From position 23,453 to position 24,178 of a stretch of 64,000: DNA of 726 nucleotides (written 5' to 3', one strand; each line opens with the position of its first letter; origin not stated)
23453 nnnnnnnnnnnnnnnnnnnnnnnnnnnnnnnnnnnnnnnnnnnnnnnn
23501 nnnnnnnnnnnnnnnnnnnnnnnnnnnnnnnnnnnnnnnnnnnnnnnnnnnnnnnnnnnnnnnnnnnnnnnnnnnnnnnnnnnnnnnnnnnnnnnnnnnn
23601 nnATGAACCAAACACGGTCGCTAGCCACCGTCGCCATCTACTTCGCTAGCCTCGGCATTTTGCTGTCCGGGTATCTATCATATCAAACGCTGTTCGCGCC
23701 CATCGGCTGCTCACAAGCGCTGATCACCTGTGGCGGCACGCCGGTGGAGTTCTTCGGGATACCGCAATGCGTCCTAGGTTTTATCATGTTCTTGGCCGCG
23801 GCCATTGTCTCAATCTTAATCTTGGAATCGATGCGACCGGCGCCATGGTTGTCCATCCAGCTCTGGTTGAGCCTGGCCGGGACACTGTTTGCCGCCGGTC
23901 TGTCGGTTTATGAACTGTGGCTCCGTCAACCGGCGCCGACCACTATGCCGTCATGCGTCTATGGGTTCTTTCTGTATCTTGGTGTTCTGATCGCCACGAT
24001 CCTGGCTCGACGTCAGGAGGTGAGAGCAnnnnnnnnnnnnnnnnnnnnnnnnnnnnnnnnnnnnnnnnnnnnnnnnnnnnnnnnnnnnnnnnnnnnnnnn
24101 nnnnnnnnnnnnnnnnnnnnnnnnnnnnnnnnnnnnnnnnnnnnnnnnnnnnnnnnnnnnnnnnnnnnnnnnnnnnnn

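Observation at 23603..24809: Three tandem paralogous 4-TM membrane protein genes with a shared C-terminal ARR(Q/K)EV(R/K)A motif and coupled ATGA/ATAA junctions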

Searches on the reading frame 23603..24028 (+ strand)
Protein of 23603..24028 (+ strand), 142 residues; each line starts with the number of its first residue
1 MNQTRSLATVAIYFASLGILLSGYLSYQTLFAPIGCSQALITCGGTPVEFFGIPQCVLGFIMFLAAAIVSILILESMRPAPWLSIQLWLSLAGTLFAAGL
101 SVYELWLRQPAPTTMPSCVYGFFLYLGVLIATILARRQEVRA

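Call 3: search_protein_families(library=pfam, proteins=[window:23603-24028:+], max_evalue=1)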
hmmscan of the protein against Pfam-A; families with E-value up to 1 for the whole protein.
window:23603-24028:+ (142 aa): 4 families
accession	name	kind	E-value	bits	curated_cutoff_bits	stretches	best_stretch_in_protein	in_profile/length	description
PF07884.19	VKOR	-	0.00013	22.5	27.5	1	11-105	3-109/134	Vitamin K epoxide reductase family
PF14147.11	Spore_YhaL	-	0.073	13.2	27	1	12-30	5-23/52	Sporulation protein YhaL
PF16962.11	ABC_export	-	0.1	11.5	29.7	1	57-135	413-491/531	Putative ABC exporter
PF09990.14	DUF2231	-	0.38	11.2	26.4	1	51-136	37-121/139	Predicted membrane protein (DUF2231)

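Call 8: find_homologous_proteins(query=window:23603-24028:+)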
Query window:23603-24028:+ (142 aa): 39 proteins with E <= 0.001 among 126 candidates.
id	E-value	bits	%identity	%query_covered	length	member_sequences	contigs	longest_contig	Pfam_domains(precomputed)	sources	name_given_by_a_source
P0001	1.6e-84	299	100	100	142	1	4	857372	-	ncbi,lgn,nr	ncbi:MAG: hypothetical protein HYY50_02655 [Candidatus Kerfeldbacteria bacterium]|nr:hypothetical pr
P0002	9.4e-57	209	71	96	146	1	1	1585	PF07884.20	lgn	-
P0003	7.4e-52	193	63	98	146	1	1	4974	PF07884.20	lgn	-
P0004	1.6e-48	182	61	96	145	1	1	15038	-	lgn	-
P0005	1.7e-48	182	59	98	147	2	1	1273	PF07884.20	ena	-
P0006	2.7e-48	182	59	96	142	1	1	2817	-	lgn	-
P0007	4.7e-48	181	58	99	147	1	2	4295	PF07884.20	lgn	-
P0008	1.2e-47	180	61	95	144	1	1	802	-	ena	-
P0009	8.1e-47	177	63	90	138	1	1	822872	-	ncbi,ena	-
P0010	2.2e-46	176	63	89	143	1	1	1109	-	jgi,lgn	jgi:hypothetical protein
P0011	9.2e-45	170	62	90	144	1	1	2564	-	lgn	-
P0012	5.6e-43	165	62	89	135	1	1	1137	-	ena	-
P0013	7.9e-42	161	55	97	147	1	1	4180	PF07884.20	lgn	-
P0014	2.4e-39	153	58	80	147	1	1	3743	-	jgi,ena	-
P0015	4.8e-39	152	51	94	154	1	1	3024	-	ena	-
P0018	3.2e-33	133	48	98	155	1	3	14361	PF07884.20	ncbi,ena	-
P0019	5.6e-33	132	47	98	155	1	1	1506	PF07884.20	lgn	-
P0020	2.1e-32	130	50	96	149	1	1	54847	PF07884.20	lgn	-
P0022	5.1e-32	129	45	98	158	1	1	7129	PF07884.20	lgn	-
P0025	7.8e-32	128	47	96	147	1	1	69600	PF07884.20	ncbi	-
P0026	9.9e-32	128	44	99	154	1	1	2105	PF07884.20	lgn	-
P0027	2.0e-31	127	46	96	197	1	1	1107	PF07884.20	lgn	-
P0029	2.4e-31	127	51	81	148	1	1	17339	PF07884.20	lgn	-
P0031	9.3e-31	125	44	94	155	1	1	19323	PF07884.20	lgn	-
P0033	1.6e-29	121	47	96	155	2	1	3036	PF07884.20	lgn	-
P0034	2.9e-29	120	45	97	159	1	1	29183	PF07884.20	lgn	-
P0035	2.4e-28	117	45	74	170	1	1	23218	PF07884.20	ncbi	ncbi:vitamin K epoxide reductase family protein [Patescibacteria group bacterium]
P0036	3.6e-27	113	45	96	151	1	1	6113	PF07884.20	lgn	-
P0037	3.5e-23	100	43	94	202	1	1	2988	PF07884.20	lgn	-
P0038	2.1e-21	95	45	86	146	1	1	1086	PF07884.20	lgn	-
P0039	2.0e-19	88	41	99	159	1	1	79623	PF07884.20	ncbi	-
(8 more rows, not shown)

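Call 12: find_encoding_contigs(protein=P0001, flank=4000, max_places=4)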
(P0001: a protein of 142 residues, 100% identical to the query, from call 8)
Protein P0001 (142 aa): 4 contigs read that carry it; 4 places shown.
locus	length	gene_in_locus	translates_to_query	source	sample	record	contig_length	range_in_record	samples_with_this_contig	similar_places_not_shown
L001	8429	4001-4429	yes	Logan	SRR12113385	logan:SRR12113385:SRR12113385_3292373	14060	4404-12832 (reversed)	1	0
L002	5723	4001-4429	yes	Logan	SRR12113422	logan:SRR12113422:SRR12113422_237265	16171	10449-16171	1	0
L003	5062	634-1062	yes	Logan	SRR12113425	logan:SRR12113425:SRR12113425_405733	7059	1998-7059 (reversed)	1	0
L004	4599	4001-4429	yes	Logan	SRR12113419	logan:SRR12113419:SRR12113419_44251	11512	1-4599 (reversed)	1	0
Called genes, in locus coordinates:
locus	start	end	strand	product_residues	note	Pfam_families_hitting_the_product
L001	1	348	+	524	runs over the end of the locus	?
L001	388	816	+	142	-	PF09391:DUF2000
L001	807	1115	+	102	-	-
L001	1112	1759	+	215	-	PF00702:Hydrolase (weak), PF13419:HAD_2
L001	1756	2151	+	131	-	-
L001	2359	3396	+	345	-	PF00438:S-AdoMet_synt_N, PF02772:S-AdoMet_synt_M, PF02773:S-AdoMet_synt_C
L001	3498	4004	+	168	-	PF06445:GyrI-like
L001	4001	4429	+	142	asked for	-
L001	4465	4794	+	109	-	-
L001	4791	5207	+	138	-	-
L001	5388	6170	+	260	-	-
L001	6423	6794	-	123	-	-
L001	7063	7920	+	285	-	-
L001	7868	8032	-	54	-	-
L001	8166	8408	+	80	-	-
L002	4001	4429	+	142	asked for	-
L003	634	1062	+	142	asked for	-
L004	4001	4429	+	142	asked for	-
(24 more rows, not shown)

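Call 17: search_solved_structures(query=A2, max_evalue=1, show_alignments=3)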
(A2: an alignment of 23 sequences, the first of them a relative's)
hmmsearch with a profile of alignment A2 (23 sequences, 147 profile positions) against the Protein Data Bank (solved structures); distinct sequences matched with E-value up to 1: 3.
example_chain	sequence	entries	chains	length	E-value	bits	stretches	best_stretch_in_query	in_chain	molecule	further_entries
3kp9_A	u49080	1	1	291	0.049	16.6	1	4-135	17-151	VKORC1/thioredoxin domain protein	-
4nv2_A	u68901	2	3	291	0.073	16.1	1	4-135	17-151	VKORC1/thioredoxin domain protein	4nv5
4nv6_A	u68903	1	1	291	0.13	15.2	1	4-135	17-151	VKORC1/thioredoxin domain protein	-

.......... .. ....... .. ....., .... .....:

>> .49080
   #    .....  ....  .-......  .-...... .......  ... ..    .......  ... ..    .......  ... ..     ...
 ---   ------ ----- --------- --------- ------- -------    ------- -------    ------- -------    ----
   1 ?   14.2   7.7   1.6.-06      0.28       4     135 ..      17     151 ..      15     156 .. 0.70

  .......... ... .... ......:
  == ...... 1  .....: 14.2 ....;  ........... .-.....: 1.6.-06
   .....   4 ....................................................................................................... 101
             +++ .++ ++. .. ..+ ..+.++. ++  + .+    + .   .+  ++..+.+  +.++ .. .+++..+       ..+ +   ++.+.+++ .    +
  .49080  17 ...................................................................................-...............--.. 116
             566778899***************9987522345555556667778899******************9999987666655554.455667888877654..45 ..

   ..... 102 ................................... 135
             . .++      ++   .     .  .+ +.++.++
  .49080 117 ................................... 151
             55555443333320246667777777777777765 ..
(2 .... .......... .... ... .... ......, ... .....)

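Call 18: find_encoding_contigs(protein=P0009, flank=4000, max_places=2)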
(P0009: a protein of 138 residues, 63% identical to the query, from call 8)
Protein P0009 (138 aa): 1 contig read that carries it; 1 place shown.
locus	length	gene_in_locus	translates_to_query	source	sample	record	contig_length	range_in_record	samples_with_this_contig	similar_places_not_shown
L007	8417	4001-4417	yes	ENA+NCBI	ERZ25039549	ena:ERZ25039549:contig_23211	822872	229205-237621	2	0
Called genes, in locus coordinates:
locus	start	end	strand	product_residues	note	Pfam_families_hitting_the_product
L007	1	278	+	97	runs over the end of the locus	-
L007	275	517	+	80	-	PF06902:Fer4_19 (weak), PF13459:Fer4_15, PF13370:Fer4_13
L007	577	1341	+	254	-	PF13098:Thioredoxin_2, PF13462:Thioredoxin_4, PF01323:DSBA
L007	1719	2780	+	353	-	PF00437:T2SSE, PF13401:AAA_22 (faint)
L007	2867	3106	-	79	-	-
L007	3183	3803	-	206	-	PF01243:PNPOx_N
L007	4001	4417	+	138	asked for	-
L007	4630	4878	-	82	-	PF04070:DUF378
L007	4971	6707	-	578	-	PF02683:DsbD_TM, PF00578:AhpC-TSA, PF08534:Redoxin, PF17991:Thioredoxin_10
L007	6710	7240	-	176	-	PF00085:Thioredoxin, PF13098:Thioredoxin_2 (weak)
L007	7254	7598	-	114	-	PF09946:DUF2178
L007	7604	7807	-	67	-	PF24250:HVO_2718 (weak), PF08279:HTH_11 (faint), PF12844:HTH_19, PF13560:HTH_31, PF01381:HTH_3, PF13413:HTH_25 (weak)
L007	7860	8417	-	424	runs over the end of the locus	PF02040:ArsB, PF03600:CitMHS, PF16980:CitMHS_2, PF00939:Na_sulph_symp (weak)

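Call 19: find_encoding_contigs(protein=P0004, flank=4000, max_places=2)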
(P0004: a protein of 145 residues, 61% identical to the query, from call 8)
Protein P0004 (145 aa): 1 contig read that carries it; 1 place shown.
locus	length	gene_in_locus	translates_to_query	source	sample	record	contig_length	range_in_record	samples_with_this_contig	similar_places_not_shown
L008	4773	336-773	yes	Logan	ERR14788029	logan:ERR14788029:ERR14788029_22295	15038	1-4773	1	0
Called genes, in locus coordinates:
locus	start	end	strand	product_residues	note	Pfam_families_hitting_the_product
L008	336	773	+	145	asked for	-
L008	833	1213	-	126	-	-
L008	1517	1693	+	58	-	-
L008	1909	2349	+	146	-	PF02082:Rrf2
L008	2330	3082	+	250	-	PF00005:ABC_tran, PF02463:SMC_N, PF13304:AAA_21 (faint)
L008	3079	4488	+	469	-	PF19295:SufBD_N, PF01458:SUFBD_core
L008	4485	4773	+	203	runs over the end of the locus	PF01458:SUFBD_core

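Call 20: find_encoding_contigs(protein=P0020, flank=4000, max_places=2)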
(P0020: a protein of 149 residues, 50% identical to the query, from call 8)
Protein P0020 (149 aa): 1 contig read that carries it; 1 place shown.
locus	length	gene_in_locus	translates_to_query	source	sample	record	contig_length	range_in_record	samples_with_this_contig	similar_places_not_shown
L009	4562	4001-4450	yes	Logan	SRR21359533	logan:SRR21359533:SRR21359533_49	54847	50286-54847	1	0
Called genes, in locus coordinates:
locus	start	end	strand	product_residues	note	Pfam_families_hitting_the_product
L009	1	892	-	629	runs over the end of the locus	PF13517:FG-GAP_3 (faint), PF01839:FG-GAP (faint)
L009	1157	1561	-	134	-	PF08570:DUF1761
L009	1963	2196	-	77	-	-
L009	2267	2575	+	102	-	PF01022:HTH_5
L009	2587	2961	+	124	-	PF13192:Thioredoxin_3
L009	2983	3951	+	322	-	PF03773:ArsP_1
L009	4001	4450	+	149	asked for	PF07884:VKOR (weak)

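Call 21: predict_structure(alignment_id=A2)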
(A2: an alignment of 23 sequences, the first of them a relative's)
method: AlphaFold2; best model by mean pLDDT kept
length: 142 residues; sequences in the alignment: 23
mean_pLDDT: 87.8   pTM: 0.80
mean pLDDT of the five models: 87.8, 86.8, 85.6, 85.2, 84.1
residues with pLDDT >= 90: 78; 70-90: 49; 50-70: 15; < 50: 0
segments of 3 or more residues with pLDDT < 50: none
pLDDT, mean of each block of 10 residues (from residue 1): 87 96 88 70 72 89 96 93 96 94 82 79 96 92 79
secondary structure, 60 per line:
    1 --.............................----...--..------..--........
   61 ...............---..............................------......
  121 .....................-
elements in order: H3-31 H55-75 H79-108 H117-141

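Call 32: fold_search(model_id=the predicted structure, library=pdb)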
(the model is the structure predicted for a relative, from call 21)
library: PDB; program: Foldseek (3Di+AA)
matches with E <= 10: 379; with E <= 0.001: 1
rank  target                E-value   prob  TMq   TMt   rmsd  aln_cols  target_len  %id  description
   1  4nv5_B                7.2e-04  1.00  0.71  0.41   3.8       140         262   23  C50A mutant of Synechococcus VKOR, C2 crystal form (dehydrated) (released 2014-02-12)
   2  4nv2                  6.2e-03  1.00  0.67  0.37   3.8       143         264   23  C50A mutant of Synechococcus VKOR, C2221 crystal form (released 2014-02-12)
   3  3kp9                  6.2e-03  1.00  0.64  0.38   4.0       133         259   24  Structure of a bacterial homolog of vitamin K epoxide reductase (released 2010-02-09)
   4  4nv5_A                6.9e-03  1.00  0.69  0.40   3.5       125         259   23  C50A mutant of Synechococcus VKOR, C2 crystal form (dehydrated) (released 2014-02-12)
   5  4nv6                  9.8e-03  1.00  0.67  0.38   5.0       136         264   24  C212A mutant of Synechococcus VKOR (released 2014-02-12)
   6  8a6m_MODEL_1_A        5.7e-02  0.93  0.39  0.36   7.4       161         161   14  Phosphatidylserine-dependent synaptic vesicle membrane sculpting by synaptogyrin (released 2023-05-24)
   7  8vgn_G                7.3e-02  0.97  0.48  0.42   8.6       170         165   15  CryoEM structure of CD20 in complex with wild type Rituximab Fab (released 2024-11-06)
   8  8yvu_B                9.9e-02  0.85  0.38  0.34   8.2       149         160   13  structure of Ige receptor (released 2024-11-06)
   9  5edl                  1.1e-01  0.38  0.26  0.20  12.8       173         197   16  Crystal structure of an S-component of ECF transporter (released 2016-08-17)
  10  6y90_A                1.7e-01  0.80  0.43  0.36   8.8       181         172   15  Structure of full-length CD20 in complex with Rituximab Fab (released 2020-08-26)
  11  5sv0_B                2.6e-01  0.33  0.30  0.21  26.6       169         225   12  Structure of the ExbB/ExbD complex from E. coli at pH 7.0 (released 2016-09-28)
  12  7vv0_R                5.2e-01  0.33  0.32  0.21   9.5       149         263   15  Cryo-EM structure of pseudoallergen receptor MRGPRX2 complex with PAMP-12, local (released 2021-12-01)
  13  9cbv                  5.4e-01  0.60  0.43  0.39   6.9       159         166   12  MicroED structure of the human MP20 protein (released 2025-05-21)
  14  7vv3_R                7.3e-01  0.38  0.37  0.23   9.3       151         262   16  Cryo-EM structure of pseudoallergen receptor MRGPRX2 complex with linear cortistatin-14 (released 2021-12-01)
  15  7vv4_R                7.3e-01  0.38  0.37  0.23   9.3       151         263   16  Cryo-EM structure of pseudoallergen receptor MRGPRX2 complex with linear cortistatin-14, local (released 2021-12-01)
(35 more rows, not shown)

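Call 38: find_encoding_contigs(protein=P0002, flank=5000, max_places=2)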
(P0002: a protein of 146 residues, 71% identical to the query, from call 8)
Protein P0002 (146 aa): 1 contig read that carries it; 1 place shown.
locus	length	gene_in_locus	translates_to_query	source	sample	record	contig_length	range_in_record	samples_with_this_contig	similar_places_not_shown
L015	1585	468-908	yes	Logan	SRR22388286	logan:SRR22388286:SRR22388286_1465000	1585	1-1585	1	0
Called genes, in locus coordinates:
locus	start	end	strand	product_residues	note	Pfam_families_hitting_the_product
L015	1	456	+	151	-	?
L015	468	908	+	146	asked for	PF07884:VKOR (faint)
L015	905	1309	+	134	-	-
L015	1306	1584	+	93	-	?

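Call 39: find_encoding_contigs(protein=P0003, flank=5000, max_places=2)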
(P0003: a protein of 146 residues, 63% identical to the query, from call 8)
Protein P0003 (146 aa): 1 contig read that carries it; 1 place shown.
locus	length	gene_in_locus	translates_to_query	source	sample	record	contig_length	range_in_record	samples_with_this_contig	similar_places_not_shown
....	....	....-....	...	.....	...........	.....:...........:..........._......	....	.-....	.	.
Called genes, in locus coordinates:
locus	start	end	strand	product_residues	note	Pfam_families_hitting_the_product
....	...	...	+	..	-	-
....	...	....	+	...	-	-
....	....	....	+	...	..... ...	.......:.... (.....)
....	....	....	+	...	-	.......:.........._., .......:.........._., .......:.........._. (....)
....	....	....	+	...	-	-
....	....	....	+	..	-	-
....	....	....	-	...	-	?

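Call 51: search_protein_families(library=ncbifam, proteins=[window:23603-24028:+], max_evalue=0.1)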
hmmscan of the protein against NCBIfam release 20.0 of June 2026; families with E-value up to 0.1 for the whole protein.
window:23603-24028:+ (142 aa): 2 families
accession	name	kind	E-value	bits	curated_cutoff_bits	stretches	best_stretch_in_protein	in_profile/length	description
NF011480.0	PRK14889.1-4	equivalog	0.0069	16.8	120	1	12-134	10-125/132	VKOR family protein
NF050115.1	membrane_Rv2732c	subfamily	0.025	14.2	60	1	60-135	72-141/177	Rv2732c family membrane protein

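Call 52: search_protein_families(library=pfam, alignment_id=A2, max_evalue=0.01)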
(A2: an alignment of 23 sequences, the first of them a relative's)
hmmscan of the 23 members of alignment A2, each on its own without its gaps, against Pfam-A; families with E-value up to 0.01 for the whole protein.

A. member 1, P0001 (142 aa): 1 family
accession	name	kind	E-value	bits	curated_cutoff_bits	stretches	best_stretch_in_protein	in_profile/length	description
PF07884.19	VKOR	-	0.00013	22.5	27.5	1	11-105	3-109/134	Vitamin K epoxide reductase family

B. families by the number of members that match (of 23 scanned): 3 families
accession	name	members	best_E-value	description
PF07884.19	VKOR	23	2.5e-10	Vitamin K epoxide reductase family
PF02600.21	DsbB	8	0.0012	Disulfide bond formation protein DsbB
PF25592.1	DUF7937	1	0.0017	Domain of unknown function (DUF7937)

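Call 62: find_related_loci(query=A2, collection=genome_contigs, flank=3000)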
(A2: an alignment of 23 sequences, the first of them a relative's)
Query A2 (142 aa) in genome_contigs; peptide patterns used: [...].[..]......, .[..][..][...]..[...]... (x = any residue, [..] = any of these).
43 stretches matched a pattern; 21 encode a relative of the query (tblastn E <= 1e-3); 21 distinct loci.
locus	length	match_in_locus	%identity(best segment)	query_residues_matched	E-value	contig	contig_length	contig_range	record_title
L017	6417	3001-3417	58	1-139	2e-53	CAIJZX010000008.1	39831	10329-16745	MAG: Candidatus Kerfeldbacteria bacterium isolate AlinenLipids_bin-4062 genome assembly, contig: bin-4062:08/42, whole g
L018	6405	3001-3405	61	5-139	5e-53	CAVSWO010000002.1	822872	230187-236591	MAG: Candidatus Kerfeldbacteria bacterium isolate MFD05684.bin.1.15 genome assembly, contig: contig_23211, whole genome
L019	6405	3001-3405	56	4-137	7e-45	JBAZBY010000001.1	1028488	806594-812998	MAG: Patescibacteria group bacterium isolate SO_2017_GW1_123 NODE_14_length_1028488_cov_9.115459_OW334_2017, whole genom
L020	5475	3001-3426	48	3-141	2e-39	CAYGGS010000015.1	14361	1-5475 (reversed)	MAG TPA_asm: uncultured Gammaproteobacteria bacterium isolate ERP113451_co2_34 genome assembly, contig: NODE_2943_length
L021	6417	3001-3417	44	3-139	3e-36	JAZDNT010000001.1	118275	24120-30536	MAG: Candidatus Kerfeldbacteria bacterium isolate MEGAHIT-group-0.726 k141_13911713, whole genome shotgun sequence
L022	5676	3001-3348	44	29-141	7e-32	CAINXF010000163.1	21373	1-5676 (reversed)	MAG: Candidatus Kerfeldbacteria bacterium isolate AlinenSediments_bin-3800 genome assembly, contig: bin-3800:163/211, wh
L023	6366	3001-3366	47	18-139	1e-31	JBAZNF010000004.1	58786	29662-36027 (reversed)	MAG: Patescibacteria group bacterium isolate SO_2017_LW4_60 scaffold_1384_c1_LW137-91_2017, whole genome shotgun sequenc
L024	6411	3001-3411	43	1-139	3e-30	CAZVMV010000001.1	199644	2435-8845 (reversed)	MAG TPA_asm: uncultured Gammaproteobacteria bacterium isolate SRP173033_co2_263 genome assembly, contig: NODE_16_length_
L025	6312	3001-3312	45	35-139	8e-27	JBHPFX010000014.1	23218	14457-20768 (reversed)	Patescibacteria group bacterium isolate SAG AM-311-L03 NODE_14_length_23218_cov_33.105513, whole genome shotgun sequence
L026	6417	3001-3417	45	3-141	6e-26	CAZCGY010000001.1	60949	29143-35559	MAG TPA_asm: uncultured Gammaproteobacteria bacterium isolate binchicken_co110_887 genome assembly, contig: NODE_1228_le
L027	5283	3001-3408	43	1-136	7e-24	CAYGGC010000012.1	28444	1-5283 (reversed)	MAG TPA_asm: uncultured Gammaproteobacteria bacterium isolate ERP113451_co1_188 genome assembly, contig: NODE_1862_lengt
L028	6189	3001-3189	47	1-126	4e-14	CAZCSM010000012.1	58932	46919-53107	MAG TPA_asm: uncultured Candidatus Saccharibacteria bacterium isolate SRP192927_co10_24 genome assembly, contig: NODE_21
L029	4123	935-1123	51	14-132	8e-13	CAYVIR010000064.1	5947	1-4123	MAG TPA_asm: uncultured Candidatus Saccharibacteria bacterium isolate SRP286056_co2_143 genome assembly, contig: NODE_23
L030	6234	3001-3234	46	1-142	2e-12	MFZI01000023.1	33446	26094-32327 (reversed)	MAG: Candidatus Roizmanbacteria bacterium RIFCSPHIGHO2_01_FULL_39_8 rifcsphigho2_01_scaffold_2129, whole genome shotgun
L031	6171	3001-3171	55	18-126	4e-12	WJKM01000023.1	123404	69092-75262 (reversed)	MAG: Candidatus Dojkabacteria bacterium isolate Bin_125 k141_4254768, whole genome shotgun sequence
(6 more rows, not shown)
